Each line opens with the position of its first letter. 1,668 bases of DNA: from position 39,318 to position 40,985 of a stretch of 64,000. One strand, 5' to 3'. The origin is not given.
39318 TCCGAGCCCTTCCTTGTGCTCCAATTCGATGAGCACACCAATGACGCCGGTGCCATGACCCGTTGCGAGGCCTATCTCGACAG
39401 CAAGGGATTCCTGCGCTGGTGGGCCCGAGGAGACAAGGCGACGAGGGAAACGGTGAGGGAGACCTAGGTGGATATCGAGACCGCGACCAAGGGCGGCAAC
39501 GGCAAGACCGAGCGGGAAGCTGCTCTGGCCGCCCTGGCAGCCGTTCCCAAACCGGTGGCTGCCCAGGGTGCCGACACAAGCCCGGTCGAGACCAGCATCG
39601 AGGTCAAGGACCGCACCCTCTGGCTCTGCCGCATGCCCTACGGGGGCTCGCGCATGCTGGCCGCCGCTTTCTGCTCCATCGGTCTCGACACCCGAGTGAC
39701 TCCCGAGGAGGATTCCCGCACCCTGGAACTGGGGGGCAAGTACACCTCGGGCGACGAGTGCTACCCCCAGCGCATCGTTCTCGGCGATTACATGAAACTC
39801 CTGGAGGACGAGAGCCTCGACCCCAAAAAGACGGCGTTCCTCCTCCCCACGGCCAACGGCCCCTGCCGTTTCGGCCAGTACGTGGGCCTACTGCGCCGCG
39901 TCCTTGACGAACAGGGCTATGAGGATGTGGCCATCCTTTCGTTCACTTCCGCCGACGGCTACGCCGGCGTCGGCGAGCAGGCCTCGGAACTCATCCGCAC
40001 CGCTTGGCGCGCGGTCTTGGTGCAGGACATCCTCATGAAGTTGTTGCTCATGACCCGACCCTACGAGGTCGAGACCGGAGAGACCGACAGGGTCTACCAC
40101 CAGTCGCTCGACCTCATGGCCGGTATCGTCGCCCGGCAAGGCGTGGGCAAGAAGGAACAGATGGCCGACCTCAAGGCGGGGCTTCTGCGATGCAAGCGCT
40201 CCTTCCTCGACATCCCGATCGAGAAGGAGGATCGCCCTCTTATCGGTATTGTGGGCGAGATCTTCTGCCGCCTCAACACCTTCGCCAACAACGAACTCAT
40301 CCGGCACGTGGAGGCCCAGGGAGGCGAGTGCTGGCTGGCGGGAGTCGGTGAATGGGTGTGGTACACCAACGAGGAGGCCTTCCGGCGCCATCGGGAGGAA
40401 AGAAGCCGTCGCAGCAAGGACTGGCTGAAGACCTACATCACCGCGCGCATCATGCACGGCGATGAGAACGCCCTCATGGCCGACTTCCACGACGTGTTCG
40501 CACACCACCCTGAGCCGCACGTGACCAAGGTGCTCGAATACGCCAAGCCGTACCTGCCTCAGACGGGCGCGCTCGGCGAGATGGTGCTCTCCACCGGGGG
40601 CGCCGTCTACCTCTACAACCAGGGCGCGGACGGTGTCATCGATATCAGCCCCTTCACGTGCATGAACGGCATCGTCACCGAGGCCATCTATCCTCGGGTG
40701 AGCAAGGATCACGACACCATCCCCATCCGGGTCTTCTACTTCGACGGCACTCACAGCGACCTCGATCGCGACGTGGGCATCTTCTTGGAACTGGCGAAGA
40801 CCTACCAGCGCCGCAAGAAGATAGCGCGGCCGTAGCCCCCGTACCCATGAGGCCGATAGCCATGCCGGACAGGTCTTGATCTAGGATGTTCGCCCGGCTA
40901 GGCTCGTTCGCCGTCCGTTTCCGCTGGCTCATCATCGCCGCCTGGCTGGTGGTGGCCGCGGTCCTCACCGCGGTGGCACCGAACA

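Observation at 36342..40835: HgdC-like double-activase megafusion with Cys-rich partner: candidate uncharacterised radical (ketyl-type) enzyme system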

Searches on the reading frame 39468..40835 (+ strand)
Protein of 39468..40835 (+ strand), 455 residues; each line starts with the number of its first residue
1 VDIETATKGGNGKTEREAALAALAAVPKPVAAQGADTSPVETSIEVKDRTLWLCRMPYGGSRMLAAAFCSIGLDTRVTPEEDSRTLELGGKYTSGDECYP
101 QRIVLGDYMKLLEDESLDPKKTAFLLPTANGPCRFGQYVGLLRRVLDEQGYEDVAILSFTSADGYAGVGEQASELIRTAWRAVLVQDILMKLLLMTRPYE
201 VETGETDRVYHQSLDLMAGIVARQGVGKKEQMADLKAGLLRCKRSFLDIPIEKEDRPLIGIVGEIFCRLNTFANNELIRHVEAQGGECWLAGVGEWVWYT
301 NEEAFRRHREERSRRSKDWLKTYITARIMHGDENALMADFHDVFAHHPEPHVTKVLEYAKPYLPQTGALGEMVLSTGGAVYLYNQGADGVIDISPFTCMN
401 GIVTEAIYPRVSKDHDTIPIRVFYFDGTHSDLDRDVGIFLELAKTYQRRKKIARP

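Call 6: search_protein_families(library=pfam, proteins=[window:39468-40835:+], max_evalue=0.01)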
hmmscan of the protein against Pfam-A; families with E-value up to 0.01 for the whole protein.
window:39468-40835:+ (455 aa): 1 family
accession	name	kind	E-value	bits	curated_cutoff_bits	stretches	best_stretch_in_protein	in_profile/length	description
PF09989.15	DUF2229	-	0.00075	19.6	29.4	1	63-114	16-68/218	CoA enzyme activase uncharacterised domain (DUF2229)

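Call 7: search_protein_families(library=ncbifam, proteins=[window:39468-40835:+], max_evalue=0.01)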
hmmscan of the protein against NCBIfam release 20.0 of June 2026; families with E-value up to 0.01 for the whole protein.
window:39468-40835:+ (455 aa): 0 families

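Call 10: search_solved_structures(query=window:39468-40835:+, max_evalue=1)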
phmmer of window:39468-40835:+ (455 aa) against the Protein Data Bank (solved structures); distinct sequences matched with E-value up to 1: 0.

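Call 35: search_protein_families(library=pfam, proteins=[window:39468-40835:+], max_evalue=10)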
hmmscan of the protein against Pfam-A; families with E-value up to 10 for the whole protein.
window:39468-40835:+ (455 aa): 1 family
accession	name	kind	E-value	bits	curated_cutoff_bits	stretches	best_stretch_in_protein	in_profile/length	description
PF09989.15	DUF2229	-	0.00075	19.6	29.4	1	63-114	16-68/218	CoA enzyme activase uncharacterised domain (DUF2229)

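Call 36: list_cluster_members(proteins=[P0001, window:39468-40835:+, P0017, P0075])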
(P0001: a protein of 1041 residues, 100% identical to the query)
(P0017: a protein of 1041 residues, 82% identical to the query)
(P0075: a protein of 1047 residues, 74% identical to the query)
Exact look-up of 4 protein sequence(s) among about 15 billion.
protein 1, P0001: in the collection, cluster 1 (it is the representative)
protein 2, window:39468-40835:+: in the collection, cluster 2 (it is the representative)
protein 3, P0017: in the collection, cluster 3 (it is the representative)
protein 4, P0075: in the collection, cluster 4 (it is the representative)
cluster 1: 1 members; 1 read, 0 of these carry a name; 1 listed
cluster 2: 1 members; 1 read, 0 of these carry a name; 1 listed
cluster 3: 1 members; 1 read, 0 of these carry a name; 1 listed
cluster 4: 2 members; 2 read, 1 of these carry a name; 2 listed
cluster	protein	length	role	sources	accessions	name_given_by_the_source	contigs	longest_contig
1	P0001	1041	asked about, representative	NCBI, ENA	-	-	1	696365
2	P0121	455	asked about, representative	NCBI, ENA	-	-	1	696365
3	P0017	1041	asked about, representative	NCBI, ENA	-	-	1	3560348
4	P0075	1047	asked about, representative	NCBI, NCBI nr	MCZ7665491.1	MAG: acyl-CoA dehydratase activase [Thermoleophilia bacterium] | acyl-CoA dehydratase activase [Thermoleophilia bacterium]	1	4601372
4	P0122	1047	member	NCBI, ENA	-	-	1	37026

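Call 51: search_protein_representatives(protein=window:39468-40835:+)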
Query: 455 residues. Proteins with E-value up to 0.001 (for the whole library): 2395; up to 1e-10: 1365; up to 1e-30: 352. The best 150 are listed.
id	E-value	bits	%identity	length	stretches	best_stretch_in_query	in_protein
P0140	1.8e-137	475.0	51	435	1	45-454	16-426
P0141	6.7e-135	466.6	50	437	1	45-451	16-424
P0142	6.5e-127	440.3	82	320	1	1-250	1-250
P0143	3.7e-120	418.0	49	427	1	47-453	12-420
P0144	2.8e-113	395.3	46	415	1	45-450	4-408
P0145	1.5e-111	389.6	45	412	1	45-449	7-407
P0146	3.9e-109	381.7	45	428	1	48-451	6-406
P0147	1.3e-106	373.3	45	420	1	50-451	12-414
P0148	3.1e-103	362.2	44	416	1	49-450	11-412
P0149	6.2e-100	351.3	41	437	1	42-451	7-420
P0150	1.1e-97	343.9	74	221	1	2-212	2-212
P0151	8.2e-90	318.0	68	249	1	142-339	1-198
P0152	8.5e-90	317.9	45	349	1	44-387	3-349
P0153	8.9e-90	317.9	41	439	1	46-453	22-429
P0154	1.0e-85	304.5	38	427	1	39-451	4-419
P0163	1.7e-72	260.9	39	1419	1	62-430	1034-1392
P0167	4.2e-68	246.4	36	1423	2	39-441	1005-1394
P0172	7.0e-65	235.8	36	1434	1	44-442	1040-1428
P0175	1.2e-63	231.7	32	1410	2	43-450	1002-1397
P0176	1.4e-63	231.5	37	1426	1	49-446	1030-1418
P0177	2.5e-63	230.7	37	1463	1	46-450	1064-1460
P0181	1.4e-62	228.2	32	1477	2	13-441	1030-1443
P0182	2.4e-62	227.4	36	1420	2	47-439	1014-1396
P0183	6.0e-62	226.1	35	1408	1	25-449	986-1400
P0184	9.3e-62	225.5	34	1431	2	48-448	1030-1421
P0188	7.5e-61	222.5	34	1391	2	45-440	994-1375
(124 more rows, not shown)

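Call 52: list_cluster_members(proteins=[P0163, P0167, P0172, P0176, P0177, P0175, P0181, P0182, P0183, P0140])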
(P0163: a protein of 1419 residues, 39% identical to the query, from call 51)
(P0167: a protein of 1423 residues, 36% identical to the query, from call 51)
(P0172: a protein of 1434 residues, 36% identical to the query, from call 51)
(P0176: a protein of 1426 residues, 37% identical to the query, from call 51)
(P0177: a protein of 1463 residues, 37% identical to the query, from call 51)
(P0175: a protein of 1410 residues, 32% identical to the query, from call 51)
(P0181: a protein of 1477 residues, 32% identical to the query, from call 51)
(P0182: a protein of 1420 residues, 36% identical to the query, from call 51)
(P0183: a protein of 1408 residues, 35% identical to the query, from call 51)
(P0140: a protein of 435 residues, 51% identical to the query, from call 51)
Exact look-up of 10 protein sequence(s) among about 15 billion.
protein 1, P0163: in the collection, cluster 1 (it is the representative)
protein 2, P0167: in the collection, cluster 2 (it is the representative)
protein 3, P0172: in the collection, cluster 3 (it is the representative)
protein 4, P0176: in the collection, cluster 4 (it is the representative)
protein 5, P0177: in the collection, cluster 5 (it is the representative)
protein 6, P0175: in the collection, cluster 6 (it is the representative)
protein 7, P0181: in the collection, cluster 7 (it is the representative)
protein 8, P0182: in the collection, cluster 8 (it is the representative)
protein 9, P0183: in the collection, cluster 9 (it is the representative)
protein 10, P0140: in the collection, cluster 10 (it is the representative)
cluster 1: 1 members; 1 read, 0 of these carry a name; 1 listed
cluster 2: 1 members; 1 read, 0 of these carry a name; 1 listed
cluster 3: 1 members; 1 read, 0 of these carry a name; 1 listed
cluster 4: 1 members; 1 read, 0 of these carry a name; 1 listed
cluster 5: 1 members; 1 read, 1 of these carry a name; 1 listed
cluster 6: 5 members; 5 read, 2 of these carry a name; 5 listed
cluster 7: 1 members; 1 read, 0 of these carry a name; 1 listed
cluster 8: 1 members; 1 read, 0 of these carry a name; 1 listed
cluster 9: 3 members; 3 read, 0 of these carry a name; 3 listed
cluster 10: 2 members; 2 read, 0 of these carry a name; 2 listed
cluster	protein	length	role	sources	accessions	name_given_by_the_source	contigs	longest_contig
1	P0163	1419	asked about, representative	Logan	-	-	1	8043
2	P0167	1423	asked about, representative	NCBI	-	-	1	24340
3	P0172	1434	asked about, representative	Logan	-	-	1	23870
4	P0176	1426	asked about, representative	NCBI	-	-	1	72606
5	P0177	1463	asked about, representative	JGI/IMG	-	predicted CoA-substrate-specific enzyme activase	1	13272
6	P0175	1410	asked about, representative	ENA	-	-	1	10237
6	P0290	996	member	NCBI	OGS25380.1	MAG: hypothetical protein A2314_06595, partial [Elusimicrobia bacterium ...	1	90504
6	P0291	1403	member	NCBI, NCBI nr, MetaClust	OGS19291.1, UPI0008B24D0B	MAG: hypothetical protein A2219_07540 [Elusimicrobia bacterium RIFOXYA2_FULL_50_26] | status=active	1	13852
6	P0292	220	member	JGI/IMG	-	-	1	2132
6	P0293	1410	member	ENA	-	-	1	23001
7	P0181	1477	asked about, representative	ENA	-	-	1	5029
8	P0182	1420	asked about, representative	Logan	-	-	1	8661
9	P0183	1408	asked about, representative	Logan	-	-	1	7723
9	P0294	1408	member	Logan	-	-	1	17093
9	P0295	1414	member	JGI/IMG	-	-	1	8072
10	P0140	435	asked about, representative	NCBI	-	-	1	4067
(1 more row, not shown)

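Call 54: search_solved_structures(query=A1, max_evalue=10, show_alignments=2)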
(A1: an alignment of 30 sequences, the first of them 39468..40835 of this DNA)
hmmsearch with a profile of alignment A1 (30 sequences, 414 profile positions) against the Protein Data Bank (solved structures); distinct sequences matched with E-value up to 10: 1.
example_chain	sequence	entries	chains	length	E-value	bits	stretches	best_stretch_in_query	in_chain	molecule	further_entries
8znl_A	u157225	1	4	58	0.035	15.9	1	278-323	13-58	PD-L1 de novo binder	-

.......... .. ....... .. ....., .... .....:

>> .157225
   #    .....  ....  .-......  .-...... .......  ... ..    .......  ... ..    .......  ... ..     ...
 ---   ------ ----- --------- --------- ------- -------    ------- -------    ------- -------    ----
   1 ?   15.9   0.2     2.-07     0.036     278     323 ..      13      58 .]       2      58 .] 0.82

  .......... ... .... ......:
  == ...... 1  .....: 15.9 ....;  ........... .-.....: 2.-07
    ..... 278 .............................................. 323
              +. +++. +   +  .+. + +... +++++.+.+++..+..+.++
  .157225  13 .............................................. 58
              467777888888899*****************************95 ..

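Call 65: predict_structure(alignment_id=A1)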
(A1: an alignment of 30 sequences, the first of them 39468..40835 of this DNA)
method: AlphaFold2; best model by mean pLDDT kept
length: 455 residues; sequences in the alignment: 30
mean_pLDDT: 87.2   pTM: 0.86
mean pLDDT of the five models: 87.2, 86.6, 86.5, 86.1, 85.2
residues with pLDDT >= 90: 319; 70-90: 78; 50-70: 25; < 50: 33
segments of 3 or more residues with pLDDT < 50: 1-14, 25-42
pLDDT, mean of each block of 10 residues (from residue 1): 32 52 45 36 69 87 95 94 95 89 95 92 88 76 94 89 62 89 97 97 98 98 94 98 98 96 94 95 97 93 89 85 93 96 93 95 85 96 97 88 94 98 88 96 97 85
secondary structure, 60 per line:
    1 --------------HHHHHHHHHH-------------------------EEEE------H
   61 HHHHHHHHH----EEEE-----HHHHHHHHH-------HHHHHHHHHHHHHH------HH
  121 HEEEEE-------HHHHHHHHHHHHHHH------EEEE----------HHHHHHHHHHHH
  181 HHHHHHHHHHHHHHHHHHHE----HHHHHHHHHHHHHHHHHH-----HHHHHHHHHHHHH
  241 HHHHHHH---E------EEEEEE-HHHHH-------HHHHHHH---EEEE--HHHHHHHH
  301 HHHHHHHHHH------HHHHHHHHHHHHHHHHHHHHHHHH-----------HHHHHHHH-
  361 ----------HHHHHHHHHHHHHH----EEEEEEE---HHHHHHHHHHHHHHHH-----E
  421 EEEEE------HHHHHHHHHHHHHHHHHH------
elements in order: H15-24 E50-53 H60-69 E74-77 H83-91 H99-112 E122-126 H134-148 E155-158 H169-199 H205-222 H228-247 E258-263 H265-269 H277-283 E287-290 H293-310 H317-340 H352-359 H371-384 E389-395 H399-414 E420-425 H432-449

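Call 67: fold_search(model_id=the predicted structure, library=pdb)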
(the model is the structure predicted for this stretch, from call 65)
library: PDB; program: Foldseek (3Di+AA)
matches with E <= 10: 705; with E <= 0.001: 7
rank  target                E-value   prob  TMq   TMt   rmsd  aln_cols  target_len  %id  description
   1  6eno                  4.7e-06  1.00  0.40  0.43  10.2       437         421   12  Double cubane cluster oxidoreductase (released 2018-03-14)
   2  7yyl_A                5.8e-06  1.00  0.42  0.45   9.5       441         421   12  nucleotide-free DCCP:DCCP-R complex (released 2022-12-28)
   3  7yzm_A                7.1e-06  1.00  0.41  0.44   9.9       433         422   11  MgADPNP-bound DCCP:DCCP-R complex (released 2022-12-28)
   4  8s02_B                7.5e-06  1.00  0.39  0.45  10.1       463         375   10  BzdNO-benzoyl-CoA complex (released 2025-03-05)
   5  3o3m_B                1.0e-04  1.00  0.41  0.48   9.1       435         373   12  (R)-2-Hydroxyisocaproyl-CoA Dehydratase (released 2011-03-16)
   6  9g87_B                3.0e-04  1.00  0.43  0.49   8.3       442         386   11  3-methylbenzoyl-CoA reductase from Thauera chlorobenzoica (subunits MbdON ) (released 2026-02-04)
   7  3o3m_D                4.9e-04  1.00  0.41  0.48   8.7       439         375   11  (R)-2-Hydroxyisocaproyl-CoA Dehydratase (released 2011-03-16)
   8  3ooj_A                3.3e-03  0.72  0.17  0.14  17.7       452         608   10  C1A mutant of E. coli GlmS in complex with glucose-6P and glutamate (released 2011-10-19)
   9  3ooj_D                7.0e-03  0.54  0.17  0.14  18.1       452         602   10  C1A mutant of E. coli GlmS in complex with glucose-6P and glutamate (released 2011-10-19)
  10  3ooj_G                9.5e-03  0.41  0.17  0.14  20.5       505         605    8  C1A mutant of E. coli GlmS in complex with glucose-6P and glutamate (released 2011-10-19)
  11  4zhj_A                1.2e-02  0.41  0.14  0.06  18.2       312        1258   12  Crystal Structure of the Catalytic Subunit of Magnesium Chelatase (released 2015-08-26)
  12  1mos                  2.0e-02  0.41  0.17  0.20  17.7       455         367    9  ISOMERASE DOMAIN OF GLUCOSAMINE 6-PHOSPHATE SYNTHASE COMPLEXED WITH 2-AMINO-2-DEOXYGLUCITOL 6-PHOSPHATE (released 1999-07-29)
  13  2vf4                  2.4e-02  0.33  0.17  0.20  18.8       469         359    9  E. coli glucosamine-6-P synthase (released 2008-03-04)
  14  1jxa_A                3.1e-02  0.38  0.17  0.14  18.2       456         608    8  GLUCOSAMINE 6-PHOSPHATE SYNTHASE WITH GLUCOSE 6-PHOSPHATE (released 2001-11-21)
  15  4s1w_A                4.4e-02  0.30  0.17  0.21  18.9       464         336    9  Structure of a putative Glutamine--Fructose-6-Phosphate Aminotransferase from Staphylococcus aureus subsp. aureus Mu50 (released 2015-03-18)
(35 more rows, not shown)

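Call 75: search_protein_families(library=pfam, proteins=[P0177, P0172, P0163, P0184], max_evalue=1)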
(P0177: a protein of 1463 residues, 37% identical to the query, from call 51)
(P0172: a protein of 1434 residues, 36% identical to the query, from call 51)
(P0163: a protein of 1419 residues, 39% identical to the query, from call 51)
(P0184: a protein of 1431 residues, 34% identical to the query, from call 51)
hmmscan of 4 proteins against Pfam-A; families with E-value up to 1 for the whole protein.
P0177 (1463 aa): 8 families
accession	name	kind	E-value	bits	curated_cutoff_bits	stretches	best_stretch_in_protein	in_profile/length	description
PF01869.26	BcrAD_BadFG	-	2.7e-71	240.7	31.5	2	337-588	1-270/271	BadF/BadG/BcrA/BcrD ATPase family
PF09989.15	DUF2229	-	7.7e-54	183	29.4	1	721-938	1-217/218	CoA enzyme activase uncharacterised domain (DUF2229)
PF06050.19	HGD-D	-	5.3e-06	26.7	28.4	2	1395-1452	283-341/342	2-hydroxyglutaryl-CoA dehydratase, D-component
PF02782.22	FGGY_C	-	0.00036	20.8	27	1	511-588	113-193/198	FGGY family of carbohydrate kinases, C-terminal domain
PF00370.27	FGGY_N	-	0.0056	16.7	28.8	1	7-38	1-32/245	FGGY family of carbohydrate kinases, N-terminal domain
PF00480.26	ROK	-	0.017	15.1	22.9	0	8-120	1-115/294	ROK family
PF24740.1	DUF7691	-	0.096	13.2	27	1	805-895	89-178/204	Domain of unknown function (DUF7691)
PF05378.19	Hydant_A_N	-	0.16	12.1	25.2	1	337-393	2-60/176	Hydantoinase/oxoprolinase N-terminal region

P0172 (1434 aa): 6 families
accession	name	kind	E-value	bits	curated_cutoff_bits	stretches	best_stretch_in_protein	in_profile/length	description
PF01869.26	BcrAD_BadFG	-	4e-76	256.5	31.5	2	336-588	1-271/271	BadF/BadG/BcrA/BcrD ATPase family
PF09989.15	DUF2229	-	2.1e-61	207.8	29.4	1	692-925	1-218/218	CoA enzyme activase uncharacterised domain (DUF2229)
PF06050.19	HGD-D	-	7e-07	29.6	28.4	2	1370-1428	281-341/342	2-hydroxyglutaryl-CoA dehydratase, D-component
PF00480.26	ROK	-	0.003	17.6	22.9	1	336-396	2-66/294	ROK family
PF05378.19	Hydant_A_N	-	0.019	15.1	25.2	1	336-443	2-101/176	Hydantoinase/oxoprolinase N-terminal region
PF01548.23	DEDD_Tnp_IS110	-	0.065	13.4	29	1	336-402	1-62/155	Transposase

P0163 (1419 aa): 7 families
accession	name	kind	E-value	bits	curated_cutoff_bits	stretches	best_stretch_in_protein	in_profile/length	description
PF01869.26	BcrAD_BadFG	-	6.4e-69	232.9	31.5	2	323-575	1-271/271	BadF/BadG/BcrA/BcrD ATPase family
PF09989.15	DUF2229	-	5.6e-61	206.4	29.4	1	679-896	1-217/218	CoA enzyme activase uncharacterised domain (DUF2229)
PF06050.19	HGD-D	-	1.1e-05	25.6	28.4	1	934-986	287-342/342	2-hydroxyglutaryl-CoA dehydratase, D-component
PF02782.22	FGGY_C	-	0.00061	20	27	1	515-575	137-194/198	FGGY family of carbohydrate kinases, C-terminal domain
PF05378.19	Hydant_A_N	-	0.0018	18.5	25.2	1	323-384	2-67/176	Hydantoinase/oxoprolinase N-terminal region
PF00480.26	ROK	-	0.003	17.6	22.9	1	323-383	2-66/294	ROK family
PF20155.4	TMP_3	-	0.016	15.4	41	1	810-861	121-172/192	Tape measure protein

P0184 (1431 aa): 7 families
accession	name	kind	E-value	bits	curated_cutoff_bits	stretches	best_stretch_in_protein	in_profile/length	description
PF01869.26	BcrAD_BadFG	-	5.4e-78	262.7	31.5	2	325-576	1-270/271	BadF/BadG/BcrA/BcrD ATPase family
PF09989.15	DUF2229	-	1.2e-60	205.3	29.4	2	691-902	1-217/218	CoA enzyme activase uncharacterised domain (DUF2229)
PF06050.19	HGD-D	-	1.5e-05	25.2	28.4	1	917-992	265-342/342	2-hydroxyglutaryl-CoA dehydratase, D-component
PF05378.19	Hydant_A_N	-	0.003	17.7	25.2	1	325-432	2-101/176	Hydantoinase/oxoprolinase N-terminal region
PF00480.26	ROK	-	0.0069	16.4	22.9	1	324-382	1-61/294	ROK family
PF02782.22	FGGY_C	-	0.013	15.7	27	0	506-578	120-195/198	FGGY family of carbohydrate kinases, C-terminal domain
PF00370.27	FGGY_N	-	0.084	12.9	28.8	0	324-351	2-29/245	FGGY family of carbohydrate kinases, N-terminal domain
